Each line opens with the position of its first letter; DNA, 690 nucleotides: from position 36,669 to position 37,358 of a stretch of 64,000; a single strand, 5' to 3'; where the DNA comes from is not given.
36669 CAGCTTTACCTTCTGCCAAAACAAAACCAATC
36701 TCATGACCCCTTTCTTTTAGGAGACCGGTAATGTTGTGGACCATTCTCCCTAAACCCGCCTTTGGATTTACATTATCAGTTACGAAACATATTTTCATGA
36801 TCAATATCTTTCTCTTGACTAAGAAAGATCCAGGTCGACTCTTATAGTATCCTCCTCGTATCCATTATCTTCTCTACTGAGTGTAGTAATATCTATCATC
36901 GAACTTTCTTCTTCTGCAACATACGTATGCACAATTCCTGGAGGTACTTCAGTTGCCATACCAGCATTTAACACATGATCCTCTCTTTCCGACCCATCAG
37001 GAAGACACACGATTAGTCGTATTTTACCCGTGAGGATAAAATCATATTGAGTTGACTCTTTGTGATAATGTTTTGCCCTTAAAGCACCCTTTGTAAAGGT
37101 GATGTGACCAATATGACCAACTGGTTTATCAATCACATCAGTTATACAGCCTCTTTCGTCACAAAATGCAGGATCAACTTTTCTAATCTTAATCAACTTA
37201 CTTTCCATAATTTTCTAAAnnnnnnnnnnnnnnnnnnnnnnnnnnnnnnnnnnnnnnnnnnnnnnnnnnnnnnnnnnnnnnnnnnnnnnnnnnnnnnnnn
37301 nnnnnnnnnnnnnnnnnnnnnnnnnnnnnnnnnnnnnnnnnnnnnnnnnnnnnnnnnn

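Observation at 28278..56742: ~28-kb glycan locus with 9 glycosyltransferases and 7 methyltransferases around a Gmd / C-methyltransferase / cupin-isomerase / SDR core: predicted heavily methylated branched 6-deoxyhexose glycan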

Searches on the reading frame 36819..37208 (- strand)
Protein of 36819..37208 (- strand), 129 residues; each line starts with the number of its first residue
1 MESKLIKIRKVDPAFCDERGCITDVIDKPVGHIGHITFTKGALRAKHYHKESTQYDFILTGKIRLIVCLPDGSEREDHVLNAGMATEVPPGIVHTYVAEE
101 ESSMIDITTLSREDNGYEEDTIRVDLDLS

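Call 3: search_protein_families(library=pfam, proteins=[window:36819-37208:-], max_evalue=0.001)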
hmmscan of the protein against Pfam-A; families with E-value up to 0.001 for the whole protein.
window:36819-37208:- (129 aa): 2 families
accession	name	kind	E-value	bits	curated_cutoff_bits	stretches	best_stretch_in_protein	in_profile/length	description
PF00190.28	Cupin_1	-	7.7e-09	35.7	22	1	36-117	38-120/151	Cupin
PF07883.17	Cupin_2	-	3.3e-07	30.3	27.2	1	35-103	2-63/70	Cupin domain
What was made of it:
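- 36819..37208 (-): 129-aa NDP-sugar-type mini-cupin coupled to methyltransferases. Acts as an epimerase or a 3,4-ketoisomerase on the 4-keto sugar. Cupin_1/2 (call 3).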

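Call 9: search_protein_families(library=ncbifam, proteins=[window:36819-37208:-], max_evalue=0.001)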
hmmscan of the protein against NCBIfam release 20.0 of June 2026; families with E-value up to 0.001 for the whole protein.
window:36819-37208:- (129 aa): 1 family
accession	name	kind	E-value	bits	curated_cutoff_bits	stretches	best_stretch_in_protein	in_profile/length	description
TIGR04366.1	cupin_WbuC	subfamily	1.5e-05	24.9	42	1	36-104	39-110/132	WbuC family cupin fold metalloprotein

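Call 14: search_solved_structures(query=window:36819-37208:-, max_evalue=1)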
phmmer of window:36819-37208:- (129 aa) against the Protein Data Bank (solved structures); distinct sequences matched with E-value up to 1: 24.
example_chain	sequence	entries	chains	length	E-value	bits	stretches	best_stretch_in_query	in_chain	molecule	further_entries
6ufi_A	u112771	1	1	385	1.5e-07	34.6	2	36-94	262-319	Cupin domain-containing protein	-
6tzp_A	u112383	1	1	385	5.6e-07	32.7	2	36-94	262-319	Oxalate decarboxylase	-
3s0m_A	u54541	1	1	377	6.4e-07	32.6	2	36-94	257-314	Oxalate decarboxylase oxdC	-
2vqa_A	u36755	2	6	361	7.2e-07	32.4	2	38-111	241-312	SLL1358 PROTEIN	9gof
4met_A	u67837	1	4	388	7.4e-07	32.4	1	36-94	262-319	Oxalate decarboxylase OxdC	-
5vg3_A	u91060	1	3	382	7.6e-07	32.3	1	36-94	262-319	Oxalate decarboxylase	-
1j58_A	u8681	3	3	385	7.8e-07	32.3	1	36-94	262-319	YVRK PROTEIN | OXALATE DECARBOXYLASE OXDC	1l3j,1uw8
2uyb_A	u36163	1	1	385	8.6e-07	32.1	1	36-94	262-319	OXALATE DECARBOXYLASE OXDC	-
5hi0_A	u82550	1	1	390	8.8e-07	32.1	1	36-94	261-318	Oxalate decarboxylase OxdC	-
2v09_A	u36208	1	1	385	1e-06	31.9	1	36-94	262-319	OXALATE DECARBOXYLASE OXDC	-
2uya_A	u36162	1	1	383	1.1e-06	31.8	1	36-94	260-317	OXALATE DECARBOXYLASE OXDC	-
2uy9_A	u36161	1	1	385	1.1e-06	31.8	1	36-94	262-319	OXALATE DECARBOXYLASE OXDC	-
2uy8_A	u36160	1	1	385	5.3e-06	29.6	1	36-94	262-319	OXALATE DECARBOXYLASE OXDC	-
6l9i_A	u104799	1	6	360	0.0012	21.9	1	38-101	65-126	Oxalate decarboxylase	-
1fi2_A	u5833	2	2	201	0.053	16.7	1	34-96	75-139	OXALATE OXIDASE | Oxalate oxidase 1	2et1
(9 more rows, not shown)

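Call 24: search_solved_structures(query=A1, max_evalue=1, show_alignments=2)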
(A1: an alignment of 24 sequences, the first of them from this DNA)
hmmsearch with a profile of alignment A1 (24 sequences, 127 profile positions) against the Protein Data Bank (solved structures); distinct sequences matched with E-value up to 1: 88 (the best 60 are shown).
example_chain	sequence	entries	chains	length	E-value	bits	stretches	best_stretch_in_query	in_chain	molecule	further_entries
2vqa_A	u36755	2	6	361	1.5e-16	63.2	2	32-95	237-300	SLL1358 PROTEIN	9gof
6ufi_A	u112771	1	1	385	2.4e-16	62.5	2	32-101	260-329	Cupin domain-containing protein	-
6tzp_A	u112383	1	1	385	1.1e-15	60.5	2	32-101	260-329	Oxalate decarboxylase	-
4met_A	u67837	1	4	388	1.4e-15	60.1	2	32-101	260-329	Oxalate decarboxylase OxdC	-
5hi0_A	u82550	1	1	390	1.9e-15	59.7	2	32-101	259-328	Oxalate decarboxylase OxdC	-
5vg3_A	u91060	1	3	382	2e-15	59.6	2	32-101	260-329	Oxalate decarboxylase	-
1j58_A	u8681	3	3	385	2.1e-15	59.5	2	32-101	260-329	YVRK PROTEIN | OXALATE DECARBOXYLASE OXDC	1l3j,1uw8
3s0m_A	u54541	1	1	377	2.1e-15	59.5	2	32-101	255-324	Oxalate decarboxylase oxdC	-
2uyb_A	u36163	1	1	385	2.2e-15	59.4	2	32-101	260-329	OXALATE DECARBOXYLASE OXDC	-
2v09_A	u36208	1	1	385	2.3e-15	59.4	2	32-101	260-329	OXALATE DECARBOXYLASE OXDC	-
2uy9_A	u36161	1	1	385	2.5e-15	59.2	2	32-101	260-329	OXALATE DECARBOXYLASE OXDC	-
2uya_A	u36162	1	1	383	2.6e-15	59.2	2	32-101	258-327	OXALATE DECARBOXYLASE OXDC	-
2uy8_A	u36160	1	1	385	6.3e-14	54.7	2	32-101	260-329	OXALATE DECARBOXYLASE OXDC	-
6l9i_A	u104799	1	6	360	6.7e-12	48.2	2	32-102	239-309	Oxalate decarboxylase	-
5fli_A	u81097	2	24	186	3e-06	29.9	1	38-97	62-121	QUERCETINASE QUED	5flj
2pa7_A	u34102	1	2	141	4.5e-05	26.1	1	12-114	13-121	DTDP-6-deoxy-3,4-keto-hexulose isomerase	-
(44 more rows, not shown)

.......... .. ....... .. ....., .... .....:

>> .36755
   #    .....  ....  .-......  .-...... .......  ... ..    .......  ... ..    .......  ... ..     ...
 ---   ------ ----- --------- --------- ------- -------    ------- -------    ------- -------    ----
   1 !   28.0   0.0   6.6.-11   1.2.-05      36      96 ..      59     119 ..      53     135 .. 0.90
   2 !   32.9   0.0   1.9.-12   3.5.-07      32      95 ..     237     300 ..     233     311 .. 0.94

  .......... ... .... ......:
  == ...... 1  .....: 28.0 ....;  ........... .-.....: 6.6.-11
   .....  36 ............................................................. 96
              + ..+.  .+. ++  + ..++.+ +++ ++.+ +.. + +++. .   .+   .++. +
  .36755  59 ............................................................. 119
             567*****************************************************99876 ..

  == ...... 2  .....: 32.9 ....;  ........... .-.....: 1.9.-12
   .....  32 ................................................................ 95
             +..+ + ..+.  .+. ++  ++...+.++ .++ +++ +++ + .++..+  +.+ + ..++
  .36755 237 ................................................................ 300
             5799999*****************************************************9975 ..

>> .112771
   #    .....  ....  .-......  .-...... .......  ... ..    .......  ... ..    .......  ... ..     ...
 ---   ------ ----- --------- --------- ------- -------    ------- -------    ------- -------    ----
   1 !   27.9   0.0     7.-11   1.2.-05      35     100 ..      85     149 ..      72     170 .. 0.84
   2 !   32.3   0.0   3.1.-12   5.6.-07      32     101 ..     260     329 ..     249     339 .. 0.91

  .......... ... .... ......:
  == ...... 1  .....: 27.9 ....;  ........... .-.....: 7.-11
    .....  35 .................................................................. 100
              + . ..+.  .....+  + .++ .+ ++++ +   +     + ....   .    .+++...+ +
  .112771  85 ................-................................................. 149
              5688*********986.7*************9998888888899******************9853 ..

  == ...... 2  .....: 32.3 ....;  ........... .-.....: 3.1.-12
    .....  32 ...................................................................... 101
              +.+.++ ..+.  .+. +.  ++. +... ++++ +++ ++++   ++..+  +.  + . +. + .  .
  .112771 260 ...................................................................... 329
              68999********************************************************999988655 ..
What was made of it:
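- On FdtA/QdtA 3,4-ketoisomerase: The profile aligns to FdtA with near-identical numbering, 12-114 to 13-121 (call 24).
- Tried and rejected: Considered because the best sequence-profile hits are OxdC and Sll1358 (calls 14, 24).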

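Call 29: find_homologous_proteins(query=window:36819-37208:-, max_evalue=0.00001)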
Query window:36819-37208:- (129 aa): 43 proteins with E <= 0.00001 among 49 candidates.
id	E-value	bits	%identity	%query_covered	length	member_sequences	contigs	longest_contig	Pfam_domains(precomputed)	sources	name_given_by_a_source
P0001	1.0e-80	286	100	100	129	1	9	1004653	PF07883.18,PF00190.29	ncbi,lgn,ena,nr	ncbi:cupin domain-containing protein [Candidatus Nomurabacteria bacterium]|nr:cupin domain-containin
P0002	1.2e-69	250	85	99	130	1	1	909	PF07883.18,PF00190.29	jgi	-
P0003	6.5e-68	244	82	99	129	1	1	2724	PF07883.18,PF00190.29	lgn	-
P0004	1.8e-67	243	82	100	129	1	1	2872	PF07883.18,PF00190.29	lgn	-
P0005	1.9e-67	243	83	100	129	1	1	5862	PF07883.18,PF00190.29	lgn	-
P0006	9.8e-66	237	80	100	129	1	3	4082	PF07883.18,PF00190.29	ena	-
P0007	1.2e-65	237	80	100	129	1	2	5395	PF07883.18,PF00190.29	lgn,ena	-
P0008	2.3e-65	236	79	99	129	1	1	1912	PF07883.18,PF00190.29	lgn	-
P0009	2.4e-65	236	80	99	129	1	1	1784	PF07883.18,PF00190.29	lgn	-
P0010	2.5e-65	236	78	100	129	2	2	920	PF07883.18,PF00190.29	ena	-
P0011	2.7e-65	236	82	99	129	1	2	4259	PF07883.18,PF00190.29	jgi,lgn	jgi:quercetin dioxygenase-like cupin family protein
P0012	4.7e-65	235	80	99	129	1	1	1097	PF07883.18,PF00190.29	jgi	-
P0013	4.9e-65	235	80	99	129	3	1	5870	PF07883.18,PF00190.29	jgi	jgi:quercetin dioxygenase-like cupin family protein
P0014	2.6e-64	233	77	99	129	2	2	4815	PF07883.18,PF00190.29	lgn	-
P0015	2.9e-64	233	78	100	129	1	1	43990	PF07883.18,PF00190.29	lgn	-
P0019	5.4e-62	225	77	99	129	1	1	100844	PF07883.18,PF00190.29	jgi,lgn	jgi:quercetin dioxygenase-like cupin family protein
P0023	8.5e-60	218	75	100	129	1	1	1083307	PF07883.18,PF00190.29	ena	-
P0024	1.1e-59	218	73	99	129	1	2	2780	PF07883.18,PF00190.29,PF14667.13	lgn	-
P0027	1.5e-59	217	77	98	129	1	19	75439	PF07883.18,PF00190.29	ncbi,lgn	-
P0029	6.7e-58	212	72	100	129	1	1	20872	PF07883.18,PF14667.13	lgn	-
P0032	2.3e-53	197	65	99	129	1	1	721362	PF07883.18,PF00190.29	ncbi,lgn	ncbi:MAG: cupin domain-containing protein [Patescibacteria group bacterium UBA2163]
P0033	5.3e-51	190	64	99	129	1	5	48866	PF07883.18,PF00190.29,PF14667.13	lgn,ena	-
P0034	4.4e-50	187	63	100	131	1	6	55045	PF07883.18,PF00190.29,PF14667.13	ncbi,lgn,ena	ncbi:MAG: cupin domain-containing protein [Patescibacteria group bacterium]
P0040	2.6e-35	139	53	90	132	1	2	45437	PF07883.18,PF00190.29,PF14667.13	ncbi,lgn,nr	ncbi:cupin domain-containing protein [Patescibacteria group bacterium]|nr:cupin domain-containing pr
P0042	7.8e-33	131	48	96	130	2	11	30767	PF07883.18,PF00190.29,PF05523.18,PF14667.13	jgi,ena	-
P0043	4.7e-27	112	44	93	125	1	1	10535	PF07883.18,PF00190.29,PF14667.13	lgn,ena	-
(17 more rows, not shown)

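Call 31: find_encoding_contigs(protein=P0023, flank=10000, max_places=2)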
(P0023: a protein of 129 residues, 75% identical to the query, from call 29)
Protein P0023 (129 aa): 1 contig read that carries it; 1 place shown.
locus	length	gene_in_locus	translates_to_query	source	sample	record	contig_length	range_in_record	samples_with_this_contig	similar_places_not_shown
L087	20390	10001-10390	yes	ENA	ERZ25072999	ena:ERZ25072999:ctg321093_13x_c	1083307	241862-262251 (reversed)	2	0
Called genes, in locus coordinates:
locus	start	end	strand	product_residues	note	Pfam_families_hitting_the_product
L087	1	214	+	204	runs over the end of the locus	PF13489:Methyltransf_23, PF08241:Methyltransf_11, PF13649:Methyltransf_25 (weak), PF13847:Methyltransf_31 (weak)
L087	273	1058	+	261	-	PF09359:VTC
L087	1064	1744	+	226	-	PF16316:DUF4956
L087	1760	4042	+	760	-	PF08757:CotH, PF05048:NosD, PF07602:DUF1565 (weak), PF13229:Beta_helix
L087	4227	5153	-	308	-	PF13518:HTH_28 (weak), PF13565:HTH_32, PF00665:rve, PF13683:rve_3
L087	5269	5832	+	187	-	PF00293:NUDIX (weak)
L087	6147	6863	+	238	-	-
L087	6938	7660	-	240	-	PF00106:adh_short, PF01370:Epimerase (weak), PF08659:KR, PF13561:adh_short_C2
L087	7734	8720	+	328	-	PF01370:Epimerase, PF04321:RmlD_sub_bind (weak), PF16363:GDP_Man_Dehyd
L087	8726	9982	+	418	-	PF08421:Methyltransf_13, PF13489:Methyltransf_23, PF08241:Methyltransf_11, PF08242:Methyltransf_12, PF13649:Methyltransf_25 (weak), PF08484:Methyltransf_14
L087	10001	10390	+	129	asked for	PF00190:Cupin_1, PF07883:Cupin_2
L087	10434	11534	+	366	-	PF13477:Glyco_trans_4_2 (weak), PF13439:Glyco_transf_4, PF13579:Glyco_trans_4_4, PF00534:Glycos_transf_1, PF13692:Glyco_trans_1_4, PF13524:Glyco_trans_1_2 (weak)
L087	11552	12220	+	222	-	PF13578:Methyltransf_24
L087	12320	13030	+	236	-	PF01467:CTP_transf_like, PF01050:MannoseP_isomer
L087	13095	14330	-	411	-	PF01943:Polysacc_synt, PF13440:Polysacc_synt_3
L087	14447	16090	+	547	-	PF14306:PUA_2, PF01747:ATP-sulfurylase, PF01583:APS_kinase, PF13671:AAA_33 (weak)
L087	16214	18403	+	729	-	PF04932:Wzy_C, PF14559:TPR_19 (faint)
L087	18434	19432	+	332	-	PF01565:FAD_binding_4, PF02873:MurB_C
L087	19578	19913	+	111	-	-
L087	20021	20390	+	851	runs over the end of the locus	PF07517:SecA_DEAD, PF01043:SecA_PP_bind, PF21090:P-loop_SecA, PF07516:SecA_SW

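Call 32: find_encoding_contigs(protein=P0001, flank=10000, max_places=3)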
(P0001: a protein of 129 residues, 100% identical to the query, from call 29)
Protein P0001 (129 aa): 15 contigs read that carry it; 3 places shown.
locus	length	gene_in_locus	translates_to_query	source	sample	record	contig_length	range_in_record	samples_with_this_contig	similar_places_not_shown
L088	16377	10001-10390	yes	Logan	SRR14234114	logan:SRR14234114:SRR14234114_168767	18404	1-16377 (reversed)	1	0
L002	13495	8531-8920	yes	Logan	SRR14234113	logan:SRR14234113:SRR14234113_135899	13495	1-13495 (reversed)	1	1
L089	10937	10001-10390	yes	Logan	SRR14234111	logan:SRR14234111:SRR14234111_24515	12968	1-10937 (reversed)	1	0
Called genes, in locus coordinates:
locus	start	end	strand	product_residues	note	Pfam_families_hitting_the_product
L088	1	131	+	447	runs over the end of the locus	PF00534:Glycos_transf_1, PF13692:Glyco_trans_1_4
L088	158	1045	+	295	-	PF01209:Ubie_methyltran (weak), PF13847:Methyltransf_31, PF08241:Methyltransf_11, PF08242:Methyltransf_12, PF13649:Methyltransf_25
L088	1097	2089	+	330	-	PF00534:Glycos_transf_1, PF13692:Glyco_trans_1_4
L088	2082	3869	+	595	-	-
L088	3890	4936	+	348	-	PF03016:Exostosin_GT47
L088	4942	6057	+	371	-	PF13439:Glyco_transf_4 (weak), PF00534:Glycos_transf_1, PF13692:Glyco_trans_1_4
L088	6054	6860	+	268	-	PF05050:Methyltransf_21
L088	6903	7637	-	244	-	PF00106:adh_short, PF08659:KR, PF13561:adh_short_C2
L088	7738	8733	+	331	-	PF01370:Epimerase, PF04321:RmlD_sub_bind (weak), PF16363:GDP_Man_Dehyd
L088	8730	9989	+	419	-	PF08421:Methyltransf_13, PF13489:Methyltransf_23, PF08242:Methyltransf_12 (weak), PF08484:Methyltransf_14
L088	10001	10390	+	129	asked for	PF00190:Cupin_1, PF07883:Cupin_2 (weak)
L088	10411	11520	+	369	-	PF13439:Glyco_transf_4, PF13579:Glyco_trans_4_4 (weak), PF00534:Glycos_transf_1, PF13692:Glyco_trans_1_4, PF13524:Glyco_trans_1_2 (weak)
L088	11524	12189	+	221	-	PF13578:Methyltransf_24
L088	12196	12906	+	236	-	PF01467:CTP_transf_like, PF01050:MannoseP_isomer (weak)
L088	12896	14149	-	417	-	PF01943:Polysacc_synt, PF13440:Polysacc_synt_3 (weak)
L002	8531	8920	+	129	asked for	PF00190:Cupin_1, PF07883:Cupin_2 (weak)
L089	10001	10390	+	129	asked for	PF00190:Cupin_1, PF07883:Cupin_2 (weak)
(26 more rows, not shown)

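Call 33: find_encoding_contigs(protein=P0019, flank=10000, max_places=1)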
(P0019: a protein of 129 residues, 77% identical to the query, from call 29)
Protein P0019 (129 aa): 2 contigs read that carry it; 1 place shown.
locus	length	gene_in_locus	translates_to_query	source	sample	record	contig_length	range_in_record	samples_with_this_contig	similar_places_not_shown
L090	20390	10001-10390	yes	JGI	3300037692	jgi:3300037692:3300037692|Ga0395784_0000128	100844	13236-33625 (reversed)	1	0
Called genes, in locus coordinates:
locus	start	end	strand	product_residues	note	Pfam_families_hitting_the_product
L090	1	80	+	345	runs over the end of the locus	PF00534:Glycos_transf_1, PF13692:Glyco_trans_1_4, PF13524:Glyco_trans_1_2 (faint)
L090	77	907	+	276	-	PF00685:Sulfotransfer_1, PF13469:Sulfotransfer_3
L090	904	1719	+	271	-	PF01522:Polysacc_deac_1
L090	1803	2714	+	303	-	PF01209:Ubie_methyltran, PF05175:MTS (weak), PF06325:PrmA (weak), PF13489:Methyltransf_23, PF13847:Methyltransf_31, PF08241:Methyltransf_11, PF08242:Methyltransf_12, PF13649:Methyltransf_25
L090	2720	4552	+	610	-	PF13522:GATase_6, PF13537:GATase_7, PF00733:Asn_synthase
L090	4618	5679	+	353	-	PF13439:Glyco_transf_4 (weak), PF00534:Glycos_transf_1, PF13692:Glyco_trans_1_4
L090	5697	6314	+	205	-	PF13489:Methyltransf_23, PF08241:Methyltransf_11, PF08242:Methyltransf_12 (weak), PF13649:Methyltransf_25, PF13847:Methyltransf_31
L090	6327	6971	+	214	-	PF13489:Methyltransf_23, PF08241:Methyltransf_11, PF08242:Methyltransf_12 (weak), PF13649:Methyltransf_25, PF13847:Methyltransf_31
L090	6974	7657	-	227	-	PF00106:adh_short, PF13561:adh_short_C2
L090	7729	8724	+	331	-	PF01370:Epimerase, PF04321:RmlD_sub_bind (weak), PF16363:GDP_Man_Dehyd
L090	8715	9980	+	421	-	PF08421:Methyltransf_13, PF13489:Methyltransf_23, PF08242:Methyltransf_12 (weak), PF08484:Methyltransf_14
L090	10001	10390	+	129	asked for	PF00190:Cupin_1, PF07883:Cupin_2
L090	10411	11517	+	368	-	PF13477:Glyco_trans_4_2 (faint), PF13439:Glyco_transf_4 (weak), PF00534:Glycos_transf_1, PF13692:Glyco_trans_1_4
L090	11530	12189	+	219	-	PF13578:Methyltransf_24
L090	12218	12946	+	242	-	PF01467:CTP_transf_like, PF01050:MannoseP_isomer (weak)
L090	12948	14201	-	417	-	PF01943:Polysacc_synt, PF13440:Polysacc_synt_3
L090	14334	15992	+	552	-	PF14306:PUA_2, PF01747:ATP-sulfurylase, PF13671:AAA_33 (faint), PF01583:APS_kinase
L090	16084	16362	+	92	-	PF04221:RelB (weak)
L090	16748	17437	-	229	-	PF13489:Methyltransf_23, PF08241:Methyltransf_11 (weak)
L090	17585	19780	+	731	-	PF04932:Wzy_C, PF00515:TPR_1 (faint), PF07719:TPR_2 (faint), PF21033:RMD1-3 (faint), PF13424:TPR_12 (faint), PF13428:TPR_14 (faint), PF14559:TPR_19 (faint), PF13371:TPR_9 (faint)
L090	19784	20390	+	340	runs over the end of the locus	PF01565:FAD_binding_4, PF02873:MurB_C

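Call 34: find_encoding_contigs(protein=P0027, flank=10000, max_places=1)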
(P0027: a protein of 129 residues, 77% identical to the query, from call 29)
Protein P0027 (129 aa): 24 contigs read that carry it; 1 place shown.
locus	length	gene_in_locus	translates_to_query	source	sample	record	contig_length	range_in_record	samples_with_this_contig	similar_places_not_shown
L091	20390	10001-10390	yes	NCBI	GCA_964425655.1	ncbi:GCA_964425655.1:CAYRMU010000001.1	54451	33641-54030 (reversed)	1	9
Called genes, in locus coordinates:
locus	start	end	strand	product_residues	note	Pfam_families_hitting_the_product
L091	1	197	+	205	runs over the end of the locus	?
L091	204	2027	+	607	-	PF13522:GATase_6, PF13537:GATase_7, PF00733:Asn_synthase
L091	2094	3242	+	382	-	PF00534:Glycos_transf_1, PF13692:Glyco_trans_1_4, PF13524:Glyco_trans_1_2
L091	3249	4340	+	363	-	PF20706:GT4-conflict, PF00534:Glycos_transf_1, PF13692:Glyco_trans_1_4, PF13524:Glyco_trans_1_2 (weak)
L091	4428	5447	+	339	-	PF01370:Epimerase, PF02719:Polysacc_synt_2, PF04321:RmlD_sub_bind, PF16363:GDP_Man_Dehyd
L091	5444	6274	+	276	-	PF05050:Methyltransf_21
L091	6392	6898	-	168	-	-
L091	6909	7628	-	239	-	PF00106:adh_short, PF01370:Epimerase (weak), PF08659:KR, PF13561:adh_short_C2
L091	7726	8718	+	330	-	PF01370:Epimerase, PF04321:RmlD_sub_bind (weak), PF16363:GDP_Man_Dehyd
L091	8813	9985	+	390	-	PF08421:Methyltransf_13, PF13489:Methyltransf_23, PF08241:Methyltransf_11 (weak), PF08242:Methyltransf_12 (weak), PF08484:Methyltransf_14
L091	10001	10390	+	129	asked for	PF00190:Cupin_1, PF07883:Cupin_2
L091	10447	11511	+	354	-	PF13439:Glyco_transf_4 (weak), PF13579:Glyco_trans_4_4 (faint), PF00534:Glycos_transf_1, PF13692:Glyco_trans_1_4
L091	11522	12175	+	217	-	PF13578:Methyltransf_24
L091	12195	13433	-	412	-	PF01943:Polysacc_synt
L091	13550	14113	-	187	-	PF08242:Methyltransf_12 (weak), PF08241:Methyltransf_11, PF13489:Methyltransf_23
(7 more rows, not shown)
